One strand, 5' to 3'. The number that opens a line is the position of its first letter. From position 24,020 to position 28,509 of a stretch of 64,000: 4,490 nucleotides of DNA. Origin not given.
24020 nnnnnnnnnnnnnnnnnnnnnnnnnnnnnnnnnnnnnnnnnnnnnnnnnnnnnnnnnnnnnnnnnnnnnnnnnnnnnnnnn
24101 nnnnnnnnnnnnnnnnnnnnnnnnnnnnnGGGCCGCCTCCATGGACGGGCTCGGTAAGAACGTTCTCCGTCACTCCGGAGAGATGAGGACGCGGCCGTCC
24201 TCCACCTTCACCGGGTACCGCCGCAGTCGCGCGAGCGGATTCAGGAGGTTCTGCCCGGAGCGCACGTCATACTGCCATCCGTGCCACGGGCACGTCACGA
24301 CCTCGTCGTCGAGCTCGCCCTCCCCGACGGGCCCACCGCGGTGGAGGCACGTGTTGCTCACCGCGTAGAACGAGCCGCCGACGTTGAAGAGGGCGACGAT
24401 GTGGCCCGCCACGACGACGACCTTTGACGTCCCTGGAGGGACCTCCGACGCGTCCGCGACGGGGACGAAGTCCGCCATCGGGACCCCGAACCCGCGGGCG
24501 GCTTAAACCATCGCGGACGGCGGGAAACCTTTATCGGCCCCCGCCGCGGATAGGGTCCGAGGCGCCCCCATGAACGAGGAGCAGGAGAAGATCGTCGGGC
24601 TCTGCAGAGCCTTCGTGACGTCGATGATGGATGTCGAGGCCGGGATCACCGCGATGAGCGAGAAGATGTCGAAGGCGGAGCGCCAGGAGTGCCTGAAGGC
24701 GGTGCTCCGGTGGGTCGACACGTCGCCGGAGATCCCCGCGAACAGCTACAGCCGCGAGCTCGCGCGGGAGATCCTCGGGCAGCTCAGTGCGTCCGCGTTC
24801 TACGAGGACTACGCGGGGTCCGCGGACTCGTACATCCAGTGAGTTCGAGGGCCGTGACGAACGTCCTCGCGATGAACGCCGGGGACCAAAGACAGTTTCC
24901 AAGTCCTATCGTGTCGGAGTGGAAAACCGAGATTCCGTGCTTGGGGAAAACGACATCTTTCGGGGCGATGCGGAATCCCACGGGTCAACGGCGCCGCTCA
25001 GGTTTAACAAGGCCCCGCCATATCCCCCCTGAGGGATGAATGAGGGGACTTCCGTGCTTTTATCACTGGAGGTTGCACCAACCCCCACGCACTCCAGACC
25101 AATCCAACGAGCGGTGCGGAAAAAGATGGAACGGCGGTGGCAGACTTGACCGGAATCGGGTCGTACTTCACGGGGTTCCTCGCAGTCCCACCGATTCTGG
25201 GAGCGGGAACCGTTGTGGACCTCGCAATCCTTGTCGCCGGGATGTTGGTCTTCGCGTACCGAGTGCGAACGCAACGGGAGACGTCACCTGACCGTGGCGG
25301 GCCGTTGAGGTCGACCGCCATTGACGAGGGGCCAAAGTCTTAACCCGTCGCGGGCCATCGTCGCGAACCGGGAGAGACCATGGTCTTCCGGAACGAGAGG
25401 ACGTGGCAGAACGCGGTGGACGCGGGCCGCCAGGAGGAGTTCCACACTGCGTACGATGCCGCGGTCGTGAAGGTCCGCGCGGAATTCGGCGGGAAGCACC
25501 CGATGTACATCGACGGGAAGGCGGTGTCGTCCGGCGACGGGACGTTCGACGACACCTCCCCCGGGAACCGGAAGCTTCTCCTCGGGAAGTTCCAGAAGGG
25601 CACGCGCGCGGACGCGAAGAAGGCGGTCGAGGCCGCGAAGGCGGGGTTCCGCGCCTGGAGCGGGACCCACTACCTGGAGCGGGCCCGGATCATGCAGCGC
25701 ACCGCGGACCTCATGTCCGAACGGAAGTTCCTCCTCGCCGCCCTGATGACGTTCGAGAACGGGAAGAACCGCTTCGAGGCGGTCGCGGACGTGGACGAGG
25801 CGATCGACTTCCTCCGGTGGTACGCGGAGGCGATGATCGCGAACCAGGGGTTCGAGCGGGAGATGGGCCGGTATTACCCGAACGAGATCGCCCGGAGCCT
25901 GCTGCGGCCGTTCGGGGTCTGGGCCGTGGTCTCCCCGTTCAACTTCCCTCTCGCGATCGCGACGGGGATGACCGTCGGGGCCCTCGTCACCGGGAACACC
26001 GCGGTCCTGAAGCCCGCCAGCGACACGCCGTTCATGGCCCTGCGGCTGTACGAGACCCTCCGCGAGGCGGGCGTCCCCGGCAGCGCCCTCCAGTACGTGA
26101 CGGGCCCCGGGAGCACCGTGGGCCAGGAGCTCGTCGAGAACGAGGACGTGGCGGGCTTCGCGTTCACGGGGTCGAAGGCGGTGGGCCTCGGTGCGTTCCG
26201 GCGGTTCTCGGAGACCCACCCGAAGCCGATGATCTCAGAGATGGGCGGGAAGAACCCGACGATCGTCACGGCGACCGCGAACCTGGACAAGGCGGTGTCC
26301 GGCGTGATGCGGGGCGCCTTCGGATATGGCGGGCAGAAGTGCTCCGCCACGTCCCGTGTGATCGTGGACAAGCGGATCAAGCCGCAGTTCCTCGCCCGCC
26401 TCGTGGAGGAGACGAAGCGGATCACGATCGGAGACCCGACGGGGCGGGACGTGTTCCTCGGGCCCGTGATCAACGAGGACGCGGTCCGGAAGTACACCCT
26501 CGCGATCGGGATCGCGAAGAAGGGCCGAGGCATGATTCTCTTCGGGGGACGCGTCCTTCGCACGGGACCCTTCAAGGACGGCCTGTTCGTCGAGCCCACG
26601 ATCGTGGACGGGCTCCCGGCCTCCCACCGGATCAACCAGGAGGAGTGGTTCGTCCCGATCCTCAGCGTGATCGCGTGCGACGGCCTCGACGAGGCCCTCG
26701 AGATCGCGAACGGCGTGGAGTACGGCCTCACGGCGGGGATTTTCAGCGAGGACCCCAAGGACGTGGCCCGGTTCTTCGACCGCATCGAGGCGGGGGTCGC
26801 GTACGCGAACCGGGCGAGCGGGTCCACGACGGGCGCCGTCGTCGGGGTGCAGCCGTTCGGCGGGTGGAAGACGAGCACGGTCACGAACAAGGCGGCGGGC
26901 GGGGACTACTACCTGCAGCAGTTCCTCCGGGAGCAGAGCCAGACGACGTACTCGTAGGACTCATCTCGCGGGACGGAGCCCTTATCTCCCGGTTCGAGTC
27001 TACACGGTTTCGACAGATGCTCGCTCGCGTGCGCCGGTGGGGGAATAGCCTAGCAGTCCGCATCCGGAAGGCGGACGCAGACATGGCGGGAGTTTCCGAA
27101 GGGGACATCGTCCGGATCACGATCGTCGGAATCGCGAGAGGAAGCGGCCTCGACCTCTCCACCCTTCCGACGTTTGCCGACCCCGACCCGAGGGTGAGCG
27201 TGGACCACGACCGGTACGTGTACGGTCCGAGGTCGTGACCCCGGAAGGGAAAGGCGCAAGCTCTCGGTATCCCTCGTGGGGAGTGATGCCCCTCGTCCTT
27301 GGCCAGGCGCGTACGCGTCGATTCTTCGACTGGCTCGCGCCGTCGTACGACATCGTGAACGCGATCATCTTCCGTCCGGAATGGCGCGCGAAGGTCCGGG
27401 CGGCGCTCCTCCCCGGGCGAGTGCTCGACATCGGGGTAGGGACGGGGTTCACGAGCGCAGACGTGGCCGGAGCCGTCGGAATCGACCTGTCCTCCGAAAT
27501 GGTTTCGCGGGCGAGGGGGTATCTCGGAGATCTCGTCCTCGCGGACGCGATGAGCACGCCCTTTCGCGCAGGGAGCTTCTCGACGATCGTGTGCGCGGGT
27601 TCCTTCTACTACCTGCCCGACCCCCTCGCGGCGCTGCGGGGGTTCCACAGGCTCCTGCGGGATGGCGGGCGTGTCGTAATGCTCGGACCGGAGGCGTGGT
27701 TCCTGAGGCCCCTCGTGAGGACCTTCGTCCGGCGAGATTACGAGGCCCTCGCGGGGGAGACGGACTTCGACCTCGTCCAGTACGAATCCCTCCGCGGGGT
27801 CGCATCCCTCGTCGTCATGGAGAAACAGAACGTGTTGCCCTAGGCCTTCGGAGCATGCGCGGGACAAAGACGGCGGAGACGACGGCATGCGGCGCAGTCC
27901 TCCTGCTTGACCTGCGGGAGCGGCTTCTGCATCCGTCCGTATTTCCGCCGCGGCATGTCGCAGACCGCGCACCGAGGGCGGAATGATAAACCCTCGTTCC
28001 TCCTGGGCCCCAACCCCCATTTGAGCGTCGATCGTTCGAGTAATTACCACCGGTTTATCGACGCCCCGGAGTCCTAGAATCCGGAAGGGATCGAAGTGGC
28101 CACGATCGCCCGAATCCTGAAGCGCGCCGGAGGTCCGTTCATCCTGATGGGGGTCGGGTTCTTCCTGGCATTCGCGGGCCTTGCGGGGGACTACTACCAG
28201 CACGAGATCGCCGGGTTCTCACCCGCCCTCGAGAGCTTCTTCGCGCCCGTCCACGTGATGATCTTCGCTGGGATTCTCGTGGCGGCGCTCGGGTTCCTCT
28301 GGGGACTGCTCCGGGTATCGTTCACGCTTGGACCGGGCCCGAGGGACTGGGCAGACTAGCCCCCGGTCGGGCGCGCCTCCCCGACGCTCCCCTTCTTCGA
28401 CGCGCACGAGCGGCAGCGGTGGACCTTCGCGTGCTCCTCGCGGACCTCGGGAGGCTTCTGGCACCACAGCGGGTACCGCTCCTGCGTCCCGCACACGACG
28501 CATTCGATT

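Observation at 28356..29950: BoxB-like diiron protein translationally coupled (GTGA) to a small Cys-rich zinc-ribbon protein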

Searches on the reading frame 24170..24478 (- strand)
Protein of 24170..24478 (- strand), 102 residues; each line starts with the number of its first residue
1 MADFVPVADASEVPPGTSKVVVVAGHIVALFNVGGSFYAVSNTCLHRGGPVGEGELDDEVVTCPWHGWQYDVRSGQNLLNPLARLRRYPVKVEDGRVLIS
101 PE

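Call 3: search_protein_families(library=pfam, proteins=[window:24170-24478:-], max_evalue=0.1)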
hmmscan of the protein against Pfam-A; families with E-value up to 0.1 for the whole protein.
window:24170-24478:- (102 aa): 3 families
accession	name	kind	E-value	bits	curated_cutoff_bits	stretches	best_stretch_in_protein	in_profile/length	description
PF00355.32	Rieske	-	2e-20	72.9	20.3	1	4-88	2-87/88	Rieske [2Fe-2S] domain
PF13806.12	Rieske_2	-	1.9e-13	50.7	27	1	4-99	2-103/104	Rieske-like [2Fe-2S] domain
PF22543.2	Rieske_4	-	5.8e-08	33.5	28.4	1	20-82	16-82/119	Soluble Rieske-type ferredoxin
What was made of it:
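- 24170..24478 (-): Gene for a 102-aa Rieske-type [2Fe-2S] ferredoxin about 4 kb away. It is a possible but unproven electron donor. Pfam Rieske E 2e-20 (call 3).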

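Call 47: search_protein_families(library=ncbifam, proteins=[window:24170-24478:-], max_evalue=0.00001)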
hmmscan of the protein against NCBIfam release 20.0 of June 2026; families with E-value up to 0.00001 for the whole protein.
window:24170-24478:- (102 aa): 6 families
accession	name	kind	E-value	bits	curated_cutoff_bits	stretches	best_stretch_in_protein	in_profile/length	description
NF007422.0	PRK09965.1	equivalog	7.5e-19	67.7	113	1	6-100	5-99/106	bifunctional 3-phenylpropionate/cinnamic acid dioxygenase ferredoxin subunit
NF042948.2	3PPDioc_HcaC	equivalog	8.6e-16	58.1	150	1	6-99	5-100/105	3-phenylpropionate/cinnamic acid dioxygenase ferredoxin subunit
NF041683.1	ant_diox_AndAb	equivalog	9.8e-16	57.8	150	1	5-99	3-98/100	anthranilate 1,2-dioxygenase ferredoxin subunit AndAb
TIGR02378.1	nirD_assim_sml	equivalog_domain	1.3e-15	57.4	74.65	1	5-99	3-103/105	nitrite reductase small subunit NirD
TIGR02377.1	MocE_fam_FeS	subfamily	6.7e-10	38.9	136.15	1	27-99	25-99/101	MocE family 2Fe-2S type ferredoxin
NF052579.1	BetMthstMoxSdmAMthl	equivalog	1.7e-07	30.5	600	1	13-72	27-87/351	4beta-methylsterol monooxygenase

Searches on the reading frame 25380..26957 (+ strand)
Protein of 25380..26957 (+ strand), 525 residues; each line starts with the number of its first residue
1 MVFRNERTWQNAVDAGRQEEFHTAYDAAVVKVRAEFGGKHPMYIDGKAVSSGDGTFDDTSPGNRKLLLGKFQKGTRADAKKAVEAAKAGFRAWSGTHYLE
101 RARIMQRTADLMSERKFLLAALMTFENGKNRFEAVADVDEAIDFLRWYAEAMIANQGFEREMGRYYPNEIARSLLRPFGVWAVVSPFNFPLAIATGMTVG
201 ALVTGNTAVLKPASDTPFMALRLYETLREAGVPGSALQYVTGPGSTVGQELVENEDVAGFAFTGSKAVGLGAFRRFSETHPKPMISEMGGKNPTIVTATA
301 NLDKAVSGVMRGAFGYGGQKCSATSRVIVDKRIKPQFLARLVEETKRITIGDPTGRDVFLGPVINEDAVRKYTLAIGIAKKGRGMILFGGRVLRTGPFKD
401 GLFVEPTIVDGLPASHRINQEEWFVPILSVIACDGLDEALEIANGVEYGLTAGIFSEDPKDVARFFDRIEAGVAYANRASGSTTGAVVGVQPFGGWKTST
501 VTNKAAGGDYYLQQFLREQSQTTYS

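Call 3: search_protein_families(library=pfam, proteins=[window:25380-26957:+], max_evalue=0.1)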
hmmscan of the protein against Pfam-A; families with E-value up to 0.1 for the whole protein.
window:25380-26957:+ (525 aa): 2 families
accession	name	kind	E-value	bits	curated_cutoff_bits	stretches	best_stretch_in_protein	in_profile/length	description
PF00171.27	Aldedh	-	2.2e-134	448.9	23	1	52-518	5-458/461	Aldehyde dehydrogenase family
PF05893.19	LuxC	-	0.039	13.3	21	1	162-335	73-248/401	Acyl-CoA reductase (LuxC)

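Call 47: search_protein_families(library=ncbifam, proteins=[window:25380-26957:+], max_evalue=0.00001)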
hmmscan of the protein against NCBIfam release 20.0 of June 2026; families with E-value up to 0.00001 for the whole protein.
window:25380-26957:+ (525 aa): 45 families (the best 25 are shown)
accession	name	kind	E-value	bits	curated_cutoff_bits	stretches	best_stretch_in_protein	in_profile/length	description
NF002852.0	PRK03137.1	subfamily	3.3e-136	455.1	648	1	18-520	15-509/514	L-glutamate gamma-semialdehyde dehydrogenase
TIGR01237.1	D1pyr5carbox2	equivalog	3.9e-128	428.4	659.65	1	18-519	11-505/511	L-glutamate gamma-semialdehyde dehydrogenase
NF052305.1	DioxValDhHalo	equivalog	7.2e-110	368.1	750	1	42-515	7-473/483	2,5-dioxovalerate dehydrogenase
NF042993.1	AlphKGSA_gudD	equivalog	3.7e-101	339.2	770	1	43-506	7-464/481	alpha-ketoglutaric semialdehyde dehydrogenase GucD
NF008869.0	PRK11904.1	equivalog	7.9e-98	328.5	747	1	43-522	557-1025/1042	bifunctional proline dehydrogenase/L-glutamate gamma-semialdehyde dehydrogenase PutA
TIGR01804.1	BADH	equivalog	5.6e-93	311.9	668.6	1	43-502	1-452/467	betaine-aldehyde dehydrogenase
NF009725.0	PRK13252.1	equivalog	9.4e-88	294.8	593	1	40-503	7-461/488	betaine-aldehyde dehydrogenase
TIGR02299.1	HpaE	equivalog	1.7e-86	290.7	638.35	1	42-516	3-469/488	5-carboxymethyl-2-hydroxymuconate semialdehyde dehydrogenase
NF006916.0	PRK09407.1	equivalog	5.3e-85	286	521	1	67-504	46-475/526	succinic semialdehyde dehydrogenase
NF040792.1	glyc_ald_dh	equivalog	1.9e-82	277.8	760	1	42-479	3-436/488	D-glyceraldehyde dehydrogenase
TIGR01238.1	D1pyr5carbox3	equivalog_domain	3.2e-82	276.6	485.2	1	59-519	56-499/500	L-glutamate gamma-semialdehyde dehydrogenase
TIGR01236.1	D1pyr5carbox1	equivalog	3.4e-82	276.8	613.6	1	39-520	31-516/533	L-glutamate gamma-semialdehyde dehydrogenase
TIGR01780.1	SSADH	subfamily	6.8e-82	275.7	646.35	1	69-505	11-436/448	succinate-semialdehyde dehydrogenase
NF008772.0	PRK11809.1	equivalog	4.5e-80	269.7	1750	1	57-521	662-1112/1318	trifunctional transcriptional regulator/proline dehydrogenase/L-glutamate gamma-semialdehyde dehydrogenase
NF040648.1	lactal_redase_Meth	equivalog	4.4e-77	260.1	650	1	42-502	1-443/463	lactaldehyde dehydrogenase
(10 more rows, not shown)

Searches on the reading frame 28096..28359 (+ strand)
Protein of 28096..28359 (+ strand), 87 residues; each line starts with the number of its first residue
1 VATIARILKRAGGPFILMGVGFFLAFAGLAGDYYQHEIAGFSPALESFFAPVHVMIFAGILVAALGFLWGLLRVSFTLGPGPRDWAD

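Call 3: search_protein_families(library=pfam, proteins=[window:28096-28359:+], max_evalue=0.1)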
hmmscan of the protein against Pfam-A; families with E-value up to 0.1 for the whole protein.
window:28096-28359:+ (87 aa): 0 families

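Call 4: search_protein_families(library=ncbifam, proteins=[window:28096-28359:+], max_evalue=0.1)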
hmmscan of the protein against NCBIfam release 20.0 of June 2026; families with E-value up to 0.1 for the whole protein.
window:28096-28359:+ (87 aa): 2 families
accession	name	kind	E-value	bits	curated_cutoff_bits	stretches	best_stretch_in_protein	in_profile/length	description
TIGR02671.1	cas_csx9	equivalog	0.048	12.8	156.65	1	15-62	146-191/377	type I-A CRISPR-associated protein Cas8a2/Csx9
TIGR03144.1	cytochr_II_ccsB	equivalog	0.049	13.3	187.6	1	12-72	55-116/252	c-type cytochrome biogenesis protein CcsB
